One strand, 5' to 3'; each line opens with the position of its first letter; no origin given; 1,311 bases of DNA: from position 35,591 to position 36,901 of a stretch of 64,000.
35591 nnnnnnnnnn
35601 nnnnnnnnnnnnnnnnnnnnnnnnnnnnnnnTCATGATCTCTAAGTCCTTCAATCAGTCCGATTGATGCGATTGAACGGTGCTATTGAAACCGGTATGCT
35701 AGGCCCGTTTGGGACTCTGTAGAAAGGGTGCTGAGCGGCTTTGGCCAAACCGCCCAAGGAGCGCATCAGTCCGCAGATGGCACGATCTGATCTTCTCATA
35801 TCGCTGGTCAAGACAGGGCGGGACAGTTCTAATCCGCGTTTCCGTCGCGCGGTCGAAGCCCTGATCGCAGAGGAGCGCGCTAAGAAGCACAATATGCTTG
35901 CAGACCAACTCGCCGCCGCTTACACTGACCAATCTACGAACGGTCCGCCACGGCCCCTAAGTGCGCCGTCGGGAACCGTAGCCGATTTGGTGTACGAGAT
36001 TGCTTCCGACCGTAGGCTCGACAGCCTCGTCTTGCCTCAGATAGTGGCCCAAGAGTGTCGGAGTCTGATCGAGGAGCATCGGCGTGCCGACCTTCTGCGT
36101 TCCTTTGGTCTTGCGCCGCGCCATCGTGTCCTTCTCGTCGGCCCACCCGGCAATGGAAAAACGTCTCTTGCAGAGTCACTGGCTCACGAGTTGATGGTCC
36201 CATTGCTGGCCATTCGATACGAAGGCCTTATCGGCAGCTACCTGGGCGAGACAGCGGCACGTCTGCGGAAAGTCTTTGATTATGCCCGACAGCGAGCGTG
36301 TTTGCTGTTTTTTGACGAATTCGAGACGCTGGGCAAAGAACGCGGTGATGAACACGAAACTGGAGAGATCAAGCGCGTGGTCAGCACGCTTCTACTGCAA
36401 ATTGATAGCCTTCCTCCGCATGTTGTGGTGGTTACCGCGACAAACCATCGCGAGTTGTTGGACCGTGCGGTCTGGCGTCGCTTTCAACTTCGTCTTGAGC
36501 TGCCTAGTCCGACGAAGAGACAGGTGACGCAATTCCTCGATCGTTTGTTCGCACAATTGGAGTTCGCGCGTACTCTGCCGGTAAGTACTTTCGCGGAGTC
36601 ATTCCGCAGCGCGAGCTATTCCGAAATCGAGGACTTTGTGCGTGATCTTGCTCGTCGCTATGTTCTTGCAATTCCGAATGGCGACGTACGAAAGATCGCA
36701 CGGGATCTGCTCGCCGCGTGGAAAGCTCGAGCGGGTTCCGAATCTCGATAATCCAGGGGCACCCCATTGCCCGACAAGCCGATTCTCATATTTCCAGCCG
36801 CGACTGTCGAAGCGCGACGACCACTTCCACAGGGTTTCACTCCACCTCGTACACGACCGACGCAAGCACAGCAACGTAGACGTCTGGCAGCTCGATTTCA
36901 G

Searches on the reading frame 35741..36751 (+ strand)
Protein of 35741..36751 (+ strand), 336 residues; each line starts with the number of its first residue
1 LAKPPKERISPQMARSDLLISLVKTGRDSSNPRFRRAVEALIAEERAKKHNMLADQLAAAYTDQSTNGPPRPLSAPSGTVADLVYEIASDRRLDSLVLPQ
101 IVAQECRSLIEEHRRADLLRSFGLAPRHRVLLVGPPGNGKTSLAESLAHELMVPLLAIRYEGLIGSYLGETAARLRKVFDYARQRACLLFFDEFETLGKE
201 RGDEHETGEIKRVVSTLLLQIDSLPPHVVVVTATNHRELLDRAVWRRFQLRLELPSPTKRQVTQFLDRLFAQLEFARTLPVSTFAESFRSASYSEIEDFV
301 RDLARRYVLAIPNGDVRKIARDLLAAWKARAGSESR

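Call 3: search_protein_families(library=pfam, proteins=[window:35741-36751:+])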
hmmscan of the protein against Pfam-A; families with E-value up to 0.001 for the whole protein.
window:35741-36751:+ (336 aa): 7 families
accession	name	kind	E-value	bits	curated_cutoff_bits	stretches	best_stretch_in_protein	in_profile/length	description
PF00004.35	AAA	-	2.1e-30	106.3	21.2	1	130-255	1-130/131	ATPase family associated with various cellular activities (AAA)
PF20720.3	nSTAND3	-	2.9e-06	27.5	27.2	1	127-217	17-95/155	Novel STAND NTPase 3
PF07728.20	AAA_5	-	5.9e-06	26.8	22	1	130-200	2-81/139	AAA domain (dynein-related subfamily)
PF05729.18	NACHT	-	1.2e-05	25.7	26.7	0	129-151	2-24/167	NACHT domain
PF05496.18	RuvB_N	-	0.0002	21.6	27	1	128-155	34-61/159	Holliday junction DNA helicase RuvB P-loop domain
PF13238.12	AAA_18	-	0.00041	21.2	29.4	0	130-244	1-90/128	AAA domain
PF01078.27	Mg_chelatase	-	0.00049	20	20.3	0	124-149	19-44/207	Magnesium chelatase, subunit ChlI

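Call 4: search_protein_families(library=padloc, proteins=[window:35741-36751:+])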
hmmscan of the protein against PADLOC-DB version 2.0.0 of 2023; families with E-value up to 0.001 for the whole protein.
window:35741-36751:+ (336 aa): 7 families
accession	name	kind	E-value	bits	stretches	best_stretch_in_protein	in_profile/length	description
PDLC04232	IetA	-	4.8e-140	464.6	1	13-333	1-322/330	-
PDLC04231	IetA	-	1.8e-91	304.6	1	13-270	1-260/262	-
PDLC02196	IetA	-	5.6e-75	251.1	1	18-325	6-320/374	-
PDLC02195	IetA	-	1.6e-66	223.2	1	81-311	92-320/395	-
PDLC00915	TRIP13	-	8.1e-15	53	1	126-273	61-227/302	TRIP13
PDLC00914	TRIP13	-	2.9e-13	48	1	130-278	74-239/302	TRIP13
PDLC04140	mad8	-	0.00028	18.5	1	123-154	23-54/314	mads_8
